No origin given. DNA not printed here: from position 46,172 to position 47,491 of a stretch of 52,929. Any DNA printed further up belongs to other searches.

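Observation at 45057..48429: Archaeal-type GAPDH(II) and archaeal-type PGK coupled to a Gfo/Idh/MocA dehydrogenase in an actinobacterium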

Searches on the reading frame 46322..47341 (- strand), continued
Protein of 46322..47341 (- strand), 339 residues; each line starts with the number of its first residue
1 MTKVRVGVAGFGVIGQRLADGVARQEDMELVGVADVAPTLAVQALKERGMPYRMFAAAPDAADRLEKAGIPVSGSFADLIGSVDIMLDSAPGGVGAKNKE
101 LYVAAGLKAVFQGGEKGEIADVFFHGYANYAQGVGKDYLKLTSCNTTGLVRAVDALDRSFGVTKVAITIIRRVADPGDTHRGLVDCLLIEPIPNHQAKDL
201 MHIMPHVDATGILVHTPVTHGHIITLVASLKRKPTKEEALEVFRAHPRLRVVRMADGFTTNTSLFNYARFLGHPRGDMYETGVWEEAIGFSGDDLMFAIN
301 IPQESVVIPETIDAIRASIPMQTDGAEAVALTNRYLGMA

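Call 52: find_encoding_contigs(protein=P0003, flank=10000, max_places=2)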
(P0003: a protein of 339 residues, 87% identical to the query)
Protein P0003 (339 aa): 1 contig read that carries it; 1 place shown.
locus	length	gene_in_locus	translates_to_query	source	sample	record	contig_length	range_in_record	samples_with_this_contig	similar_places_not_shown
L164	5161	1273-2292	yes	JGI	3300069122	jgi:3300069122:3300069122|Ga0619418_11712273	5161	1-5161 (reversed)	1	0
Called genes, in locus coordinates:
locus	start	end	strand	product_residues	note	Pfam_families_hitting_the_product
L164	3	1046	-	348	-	?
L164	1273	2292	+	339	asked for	PF02800:Gp_dh_C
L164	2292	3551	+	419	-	PF00162:PGK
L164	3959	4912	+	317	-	PF02653:BPD_transp_2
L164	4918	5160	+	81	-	?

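Call 53: search_solved_structures(query=L003:4890-5981:+, max_evalue=1e-30)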
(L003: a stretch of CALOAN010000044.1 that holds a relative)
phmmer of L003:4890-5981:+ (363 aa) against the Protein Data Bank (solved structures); distinct sequences matched with E-value up to 1e-30: 54.
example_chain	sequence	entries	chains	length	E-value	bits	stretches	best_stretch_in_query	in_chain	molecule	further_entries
3flk_A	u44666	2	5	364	9.1e-93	314.4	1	3-356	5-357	Tartrate dehydrogenase/decarboxylase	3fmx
1w0d_A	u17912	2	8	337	3.9e-77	263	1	5-343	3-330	3-ISOPROPYLMALATE DEHYDROGENASE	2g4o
3u1h_A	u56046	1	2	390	4.8e-58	200.2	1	5-358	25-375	3-isopropylmalate dehydrogenase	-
6lky_A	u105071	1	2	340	1.9e-54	188.4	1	4-360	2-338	Putative isocitrate dehydrogenase, NAD-dependent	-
2y3z_A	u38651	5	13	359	3.6e-54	187.5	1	1-359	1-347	3-ISOPROPYLMALATE DEHYDROGENASE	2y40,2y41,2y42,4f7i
1idm_A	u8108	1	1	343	4e-54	187.3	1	5-353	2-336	3-ISOPROPYLMALATE DEHYDROGENASE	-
1ipd_A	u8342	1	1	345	8.3e-54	186.3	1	5-353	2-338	3-ISOPROPYLMALATE DEHYDROGENASE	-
1dpz_A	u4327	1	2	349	2e-53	185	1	5-362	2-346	3-ISOPROPYLMALATE DEHYDROGENASE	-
1wal_A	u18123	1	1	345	2.2e-53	184.9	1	5-353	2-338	PROTEIN (3-ISOPROPYLMALATE DEHYDROGENASE)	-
4wuo_A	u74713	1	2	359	2.4e-53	184.7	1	1-359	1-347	3-isopropylmalate dehydrogenase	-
1hex_A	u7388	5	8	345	3.1e-53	184.4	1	5-353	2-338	3-ISOPROPYLMALATE DEHYDROGENASE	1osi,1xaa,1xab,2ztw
1dr0_A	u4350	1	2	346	3.8e-53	184.1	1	5-357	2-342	3-ISOPROPYLMALATE DEHYDROGENASE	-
1gc9_A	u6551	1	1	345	4.3e-53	183.9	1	5-353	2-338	3-ISOPROPYLMALATE DEHYDROGENASE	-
1osj_A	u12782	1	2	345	8.1e-53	183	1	5-353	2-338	3-ISOPROPYLMALATE DEHYDROGENASE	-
1gc8_A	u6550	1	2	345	8.1e-53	183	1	5-353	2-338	3-ISOPROPYLMALATE DEHYDROGENASE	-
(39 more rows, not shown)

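Call 60: search_protein_families(library=pfam, proteins=[L025:2672-3217:+, L017:753-2039:+, L017:2333-3220:+, L025:8311-9246:+, L025:11296-12411:+, L042:527-1372:+, L042:1419-2693:+, L042:2694-3092:+, L036:8965-9573:+, L035:5311-5982:+], max_evalue=0.001)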
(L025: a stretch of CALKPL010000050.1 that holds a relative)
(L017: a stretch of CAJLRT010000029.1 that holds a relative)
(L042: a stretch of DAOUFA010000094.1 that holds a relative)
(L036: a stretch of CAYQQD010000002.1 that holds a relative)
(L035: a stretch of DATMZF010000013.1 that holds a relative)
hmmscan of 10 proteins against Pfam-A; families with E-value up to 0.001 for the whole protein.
L025:2672-3217:+ (181 aa): 2 families
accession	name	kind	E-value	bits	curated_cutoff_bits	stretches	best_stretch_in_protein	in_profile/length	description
PF15714.11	SpoVT_C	-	6.6e-31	107.5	27.5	1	62-180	9-128/128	Stage V sporulation protein T C-terminal, transcription factor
PF04014.23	MazE_antitoxin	-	9.4e-11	41.9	24.7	1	7-48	1-42/48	Antidote-toxin recognition MazE, bacterial antitoxin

L017:753-2039:+ (428 aa): 3 families
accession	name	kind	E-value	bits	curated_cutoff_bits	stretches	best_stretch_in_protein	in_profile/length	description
PF00113.28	Enolase_C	-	2.1e-103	346.1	21.5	1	144-420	3-289/296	Enolase, C-terminal TIM barrel domain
PF03952.21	Enolase_N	-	4.8e-50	169.6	35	1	7-137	1-131/131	Enolase, N-terminal domain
PF13378.12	MR_MLE_C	-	8.7e-06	26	29.4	1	214-385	26-173/219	Enolase C-terminal domain-like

L017:2333-3220:+ (295 aa): 1 family
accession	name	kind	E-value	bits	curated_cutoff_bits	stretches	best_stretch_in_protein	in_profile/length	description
PF00892.27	EamA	-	6e-40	137.1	28.2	2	8-135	4-131/135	EamA-like transporter family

L025:8311-9246:+ (311 aa): 3 families
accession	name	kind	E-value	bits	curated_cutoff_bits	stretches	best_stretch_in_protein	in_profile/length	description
PF08450.18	SGL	-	4.8e-71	239.7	26.3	1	15-259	1-245/246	SMP-30/Gluconolactonase/LRE-like region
PF01731.26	Arylesterase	-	8.6e-06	26.3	21.3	1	144-176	50-82/86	Arylesterase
PF03088.22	Str_synth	-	3.7e-05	24.2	25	0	128-174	36-83/89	Strictosidine synthase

L025:11296-12411:+ (371 aa): 1 family
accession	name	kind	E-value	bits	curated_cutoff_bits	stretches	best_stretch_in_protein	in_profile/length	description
PF00923.25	TAL_FSA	-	4.2e-31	108.8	27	1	38-306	2-246/285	Transaldolase/Fructose-6-phosphate aldolase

L042:527-1372:+ (281 aa): 1 family
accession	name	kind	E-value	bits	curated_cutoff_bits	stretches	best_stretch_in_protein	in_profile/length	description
PF05681.19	Fumerase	-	2.4e-115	384.9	25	1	11-279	2-269/270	Fumarate hydratase (Fumerase)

L042:1419-2693:+ (424 aa): 1 family
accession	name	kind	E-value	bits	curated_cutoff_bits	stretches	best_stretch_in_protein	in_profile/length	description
PF04412.18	AcnX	-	7.7e-99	331.5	31.5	1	1-414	1-400/400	Aconitase X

L042:2694-3092:+ (132 aa): 1 family
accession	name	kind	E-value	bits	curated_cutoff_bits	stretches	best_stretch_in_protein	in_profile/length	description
PF01989.23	AcnX_swivel_put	-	4.8e-24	84.4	27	1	24-103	1-80/80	Aconitase X swivel domain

L036:8965-9573:+ (202 aa): 1 family
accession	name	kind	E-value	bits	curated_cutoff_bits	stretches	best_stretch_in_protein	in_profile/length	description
PF05683.17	Fumerase_C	-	4e-61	206.4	22.2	1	20-194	25-204/205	Fumarase C-terminus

L035:5311-5982:+ (223 aa): 2 families
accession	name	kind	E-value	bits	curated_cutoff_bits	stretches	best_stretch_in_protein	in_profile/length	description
PF01177.27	Asp_Glu_race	-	1.9e-11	44.6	31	1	16-212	14-210/211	Asp/Glu/Hydantoin racemase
PF04282.18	DUF438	-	0.00011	22.5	25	1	14-59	13-55/67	Family of unknown function (DUF438)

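Call 61: search_protein_families(library=pfam, proteins=[L014:8346-8801:+, L005:4485-4850:+, L027:3052-4413:+, L024:4570-5946:+, L027:9037-9897:+, L016:4030-5016:+, L028:3-1016:+, L017:7634-8695:+, L020:8309-10042:+, L042:3170-4321:+], max_evalue=0.001)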
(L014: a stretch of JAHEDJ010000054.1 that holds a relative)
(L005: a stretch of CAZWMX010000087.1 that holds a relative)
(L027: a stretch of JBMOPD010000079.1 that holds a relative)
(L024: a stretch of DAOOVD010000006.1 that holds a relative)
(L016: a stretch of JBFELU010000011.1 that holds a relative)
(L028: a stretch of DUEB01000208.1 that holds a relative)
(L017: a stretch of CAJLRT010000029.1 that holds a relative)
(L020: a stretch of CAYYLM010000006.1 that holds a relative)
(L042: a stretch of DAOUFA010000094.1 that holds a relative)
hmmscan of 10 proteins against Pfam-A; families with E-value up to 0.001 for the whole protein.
L014:8346-8801:+ (151 aa): 1 family
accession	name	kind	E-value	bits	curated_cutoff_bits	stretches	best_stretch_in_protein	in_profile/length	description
PF09719.15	C_GCAxxG_C_C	-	2.9e-18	66.5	27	1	7-133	1-116/118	Putative redox-active protein (C_GCAxxG_C_C)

L005:4485-4850:+ (121 aa): 4 families
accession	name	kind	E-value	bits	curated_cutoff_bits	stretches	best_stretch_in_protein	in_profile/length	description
PF07883.17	Cupin_2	-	7.7e-13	48.4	27.2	1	43-106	7-68/70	Cupin domain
PF00190.28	Cupin_1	-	7.3e-07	29.3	22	1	50-109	48-114/151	Cupin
PF02311.25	AraC_binding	-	9.6e-06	25.8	21.1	1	51-104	19-71/135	AraC-like ligand binding domain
PF08007.18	JmjC_2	-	0.00057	19.9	22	1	71-111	83-122/127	JmjC domain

L027:3052-4413:+ (453 aa): 3 families
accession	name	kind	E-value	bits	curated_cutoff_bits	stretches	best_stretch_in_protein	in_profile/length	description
PF00198.28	2-oxoacid_dh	-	1.6e-81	273.6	23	1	227-452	5-231/232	2-oxoacid dehydrogenases acyltransferase (catalytic domain)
PF02817.22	E3_binding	-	5.6e-21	74.9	23.7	2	169-203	2-36/36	e3 binding domain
PF00364.28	Biotin_lipoyl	-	1.3e-15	57.4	22.1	1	5-76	3-73/73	Biotin-requiring enzyme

L024:4570-5946:+ (458 aa): 12 families
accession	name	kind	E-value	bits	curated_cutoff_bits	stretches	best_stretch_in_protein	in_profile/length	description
PF07992.20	Pyr_redox_2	-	2.9e-69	234.2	26.1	1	5-319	1-291/291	Pyridine nucleotide-disulphide oxidoreductase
PF02852.28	Pyr_redox_dim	-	2e-35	121.7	25.3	1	339-446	2-109/110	Pyridine nucleotide-disulphide oxidoreductase, dimerisation domain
PF00070.33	Pyr_redox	-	1.5e-19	70.7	22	1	174-242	2-70/82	Pyridine nucleotide-disulphide oxidoreductase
PF13738.12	Pyr_redox_3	-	1.2e-13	51.4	30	1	8-303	1-305/305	Pyridine nucleotide-disulphide oxidoreductase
PF12831.13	FAD_oxidored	-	1.2e-09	38.4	27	1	6-52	1-48/416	FAD dependent oxidoreductase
PF01134.28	GIDA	-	2.6e-09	37.1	22.1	1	6-143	1-150/391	Glucose inhibited division protein A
PF01266.30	DAO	-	2.9e-07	30.8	27.9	0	6-39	1-35/353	FAD dependent oxidoreductase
PF01494.25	FAD_binding_3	-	3.9e-07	30.1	22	1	5-38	2-35/349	FAD binding domain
PF01262.27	AlaDh_PNT_C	-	4.4e-07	30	23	1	171-220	28-78/214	Alanine dehydrogenase/PNT, C-terminal domain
PF00890.30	FAD_binding_2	-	6.6e-07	29.3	20.4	1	6-37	1-32/414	FAD binding domain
PF03486.20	HI0933_like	-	2.4e-06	27.6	50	1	6-37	2-33/244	HI0933-like protein Rossmann domain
PF13450.12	NAD_binding_8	-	2.2e-05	25.1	21.9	0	9-42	1-35/68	NAD(P)-binding Rossmann-like domain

L027:9037-9897:+ (286 aa): 1 family
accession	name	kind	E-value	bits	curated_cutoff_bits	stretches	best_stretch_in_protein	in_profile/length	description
PF04055.27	Radical_SAM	-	7.9e-21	75.4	29.5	1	54-214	1-163/166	Radical SAM superfamily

L016:4030-5016:+ (328 aa): 2 families
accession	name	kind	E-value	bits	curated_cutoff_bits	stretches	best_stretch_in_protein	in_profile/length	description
PF00676.26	E1_dh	-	7e-71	239.1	22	1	17-311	4-299/300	Dehydrogenase E1 component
PF02775.26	TPP_enzyme_C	-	2.7e-06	27.7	21.9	1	111-236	24-150/151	Thiamine pyrophosphate enzyme, C-terminal TPP binding domain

L028:3-1016:+ (337 aa): 2 families
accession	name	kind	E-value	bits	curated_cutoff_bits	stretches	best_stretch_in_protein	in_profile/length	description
PF02826.25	2-Hacid_dh_C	-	8.6e-54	182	25.1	1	119-294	2-178/178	D-isomer specific 2-hydroxyacid dehydrogenase, NAD binding domain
PF00389.36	2-Hacid_dh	-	2.1e-20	73.2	24.6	1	19-326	12-134/134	D-isomer specific 2-hydroxyacid dehydrogenase, catalytic domain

L017:7634-8695:+ (353 aa): 4 families
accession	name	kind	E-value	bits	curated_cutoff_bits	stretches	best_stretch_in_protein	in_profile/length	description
PF08240.17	ADH_N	-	2e-30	105.5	23.5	1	31-140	2-104/104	Alcohol dehydrogenase GroES-like domain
PF00107.32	ADH_zinc_N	-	1.7e-19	70.5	31.8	1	179-311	1-128/129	Zinc-binding dehydrogenase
PF16912.11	Glu_dehyd_C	-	8.9e-12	45.4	34.9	1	157-339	20-203/211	Glucose dehydrogenase C-terminus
PF13602.12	ADH_zinc_N_2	-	9.2e-06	27.1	27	1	216-341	2-127/134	Zinc-binding dehydrogenase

L020:8309-10042:+ (577 aa): 2 families
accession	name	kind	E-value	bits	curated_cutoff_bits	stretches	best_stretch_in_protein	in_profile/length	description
PF01314.23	AFOR_C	-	1.3e-113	380.4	27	1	220-577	2-370/385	Aldehyde ferredoxin oxidoreductase, domains 2 & 3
PF02730.20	AFOR_N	-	2.1e-74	250.1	29.8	1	7-205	2-198/199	Aldehyde ferredoxin oxidoreductase, N-terminal domain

L042:3170-4321:+ (383 aa): 3 families
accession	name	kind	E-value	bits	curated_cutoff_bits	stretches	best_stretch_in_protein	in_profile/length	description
PF25137.1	ADH_Fe_C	-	5.2e-55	186.6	27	1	187-383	1-194/194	Fe-containing alcohol dehydrogenase family, C-terminal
PF00465.25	Fe-ADH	-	7e-48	162.8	31.3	1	8-176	1-168/168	Iron-containing alcohol dehydrogenase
PF13685.12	Fe-ADH_2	-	2.7e-12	47.4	28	1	13-108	2-95/149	Iron-containing alcohol dehydrogenase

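Call 87: search_protein_families(library=pfam, proteins=[L065:5338-5988:+, L080:9583-10359:-, L080:10363-11664:-, L065:11806-12537:+, L075:2103-3590:+, L066:2090-3325:+, L078:254-1669:+, L043:4919-5923:+, L035:9651-10538:+, L040:887-2194:+], max_evalue=0.001)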
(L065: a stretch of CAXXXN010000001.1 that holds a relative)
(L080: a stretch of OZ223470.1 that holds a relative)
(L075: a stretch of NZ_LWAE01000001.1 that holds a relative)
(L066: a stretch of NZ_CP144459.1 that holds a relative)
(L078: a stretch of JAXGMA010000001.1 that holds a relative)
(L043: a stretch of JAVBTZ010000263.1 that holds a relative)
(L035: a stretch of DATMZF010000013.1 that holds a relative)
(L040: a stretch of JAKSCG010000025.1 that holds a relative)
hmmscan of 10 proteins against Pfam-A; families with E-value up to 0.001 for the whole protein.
L065:5338-5988:+ (216 aa): 1 family
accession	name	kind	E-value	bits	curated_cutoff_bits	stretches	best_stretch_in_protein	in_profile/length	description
PF13189.12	Cytidylate_kin2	-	7.1e-36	124.4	28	1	3-164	1-174/176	Cytidylate kinase-like family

L080:9583-10359:- (258 aa): 1 family
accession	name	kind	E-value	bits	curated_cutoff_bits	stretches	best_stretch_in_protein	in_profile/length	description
PF01925.25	TauE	-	1.8e-20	74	32.6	1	31-249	20-234/237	Sulfite exporter TauE/SafE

L080:10363-11664:- (433 aa): 1 family
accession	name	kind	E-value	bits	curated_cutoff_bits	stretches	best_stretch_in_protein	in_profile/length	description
PF13387.12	Lnb_N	-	2.3e-21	76.6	22.2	1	57-198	10-161/175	Lnb N-terminal periplasmic domain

L065:11806-12537:+ (243 aa): 2 families
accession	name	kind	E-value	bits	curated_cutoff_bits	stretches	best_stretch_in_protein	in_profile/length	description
PF02565.21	RecO_C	-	1.4e-11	44.8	22.1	1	87-239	4-156/157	Recombination protein O C terminal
PF11967.14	RecO_N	-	0.00033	21.1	27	1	4-79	3-79/80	Recombination protein O N terminal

L075:2103-3590:+ (495 aa): 5 families
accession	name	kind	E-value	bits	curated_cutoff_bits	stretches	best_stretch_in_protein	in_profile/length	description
PF00005.33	ABC_tran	-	6.3e-54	182.7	25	2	21-170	1-137/137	ABC transporter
PF13304.12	AAA_21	-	1.6e-10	42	27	1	34-128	2-103/304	AAA domain, putative AbiEii toxin, Type IV TA system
PF02463.25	SMC_N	-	9.5e-07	28.9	40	1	33-211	26-208/220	RecF/RecN/SMC N terminal domain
PF13401.12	AAA_22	-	3.7e-06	27.7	27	1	35-197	9-121/130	AAA domain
PF09818.15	ABC_ATPase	-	0.00029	20.4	23.2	0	160-220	188-252/283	P-loop domain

L066:2090-3325:+ (411 aa): 2 families
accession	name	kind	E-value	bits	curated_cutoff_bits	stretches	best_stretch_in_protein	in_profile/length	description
PF13416.11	SBP_bac_8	-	6.3e-13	49.6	27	1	95-375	4-267/279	Bacterial extracellular solute-binding protein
PF01547.30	SBP_bac_1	-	3.5e-08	34.2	26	1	92-351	13-304/307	Bacterial extracellular solute-binding protein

L078:254-1669:+ (471 aa): 1 family
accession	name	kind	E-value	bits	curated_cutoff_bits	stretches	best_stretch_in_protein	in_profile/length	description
PF00202.27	Aminotran_3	-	6e-94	315.4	30.5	1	51-458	12-400/403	Aminotransferase class-III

L043:4919-5923:+ (334 aa): 1 family
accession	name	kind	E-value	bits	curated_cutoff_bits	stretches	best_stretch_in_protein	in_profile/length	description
PF03480.18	DctP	-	8.5e-83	278.4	23.4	1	34-314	2-281/286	Bacterial extracellular solute-binding protein, family 7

L035:9651-10538:+ (295 aa): 5 families
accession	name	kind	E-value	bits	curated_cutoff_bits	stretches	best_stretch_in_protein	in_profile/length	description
PF03446.21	NAD_binding_2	-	7.9e-56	188.9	21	1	3-160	1-159/161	NAD binding domain of 6-phosphogluconate dehydrogenase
PF14833.11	NAD_binding_11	-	7.8e-38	129.9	30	1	165-285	1-122/122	NAD-binding of NADP-dependent 3-hydroxyisobutyrate dehydrogenase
PF03807.23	F420_oxidored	-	1e-07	32.9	21.6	1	3-95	1-92/94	NADP oxidoreductase coenzyme F420-dependent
PF02826.25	2-Hacid_dh_C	-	1.6e-05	24.8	25.1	1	2-75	37-109/178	D-isomer specific 2-hydroxyacid dehydrogenase, NAD binding domain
PF22660.2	RS_preATP-grasp-like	-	0.00051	20.8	27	1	1-67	1-72/98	Ribonucleotide synthetase preATP-grasp domain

L040:887-2194:+ (435 aa): 1 family
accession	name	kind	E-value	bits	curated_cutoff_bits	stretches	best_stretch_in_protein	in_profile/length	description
PF06808.19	DctM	-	3.8e-121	405.2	23.8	1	15-424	1-413/413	Tripartite ATP-independent periplasmic transporter, DctM component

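Call 90: search_protein_representatives(protein=window:46322-47341:-)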
Query: 339 residues. Proteins with E-value up to 0.001 (for the whole library): 1136; up to 1e-10: 562; up to 1e-30: 157. The best 150 are listed.
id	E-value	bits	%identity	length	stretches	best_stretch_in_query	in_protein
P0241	1.1e-144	497.8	66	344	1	4-338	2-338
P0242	1.4e-132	458.1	59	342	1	1-338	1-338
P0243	1.4e-103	362.8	69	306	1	1-234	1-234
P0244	1.2e-97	343.3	66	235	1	5-232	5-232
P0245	1.9e-92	326.2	62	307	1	94-327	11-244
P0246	2.8e-91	322.4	73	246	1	129-320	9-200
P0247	1.1e-90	320.4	66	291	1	50-338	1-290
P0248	5.7e-79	281.9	65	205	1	139-338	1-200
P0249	3.5e-77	276.0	40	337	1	4-337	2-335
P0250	1.3e-75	270.9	40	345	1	1-338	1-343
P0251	3.9e-71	256.2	38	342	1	1-338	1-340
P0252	7.8e-71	255.2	41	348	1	4-337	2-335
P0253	1.2e-68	248.0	39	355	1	3-339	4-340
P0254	5.6e-68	245.8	37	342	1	4-338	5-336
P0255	5.6e-68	245.8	66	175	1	167-338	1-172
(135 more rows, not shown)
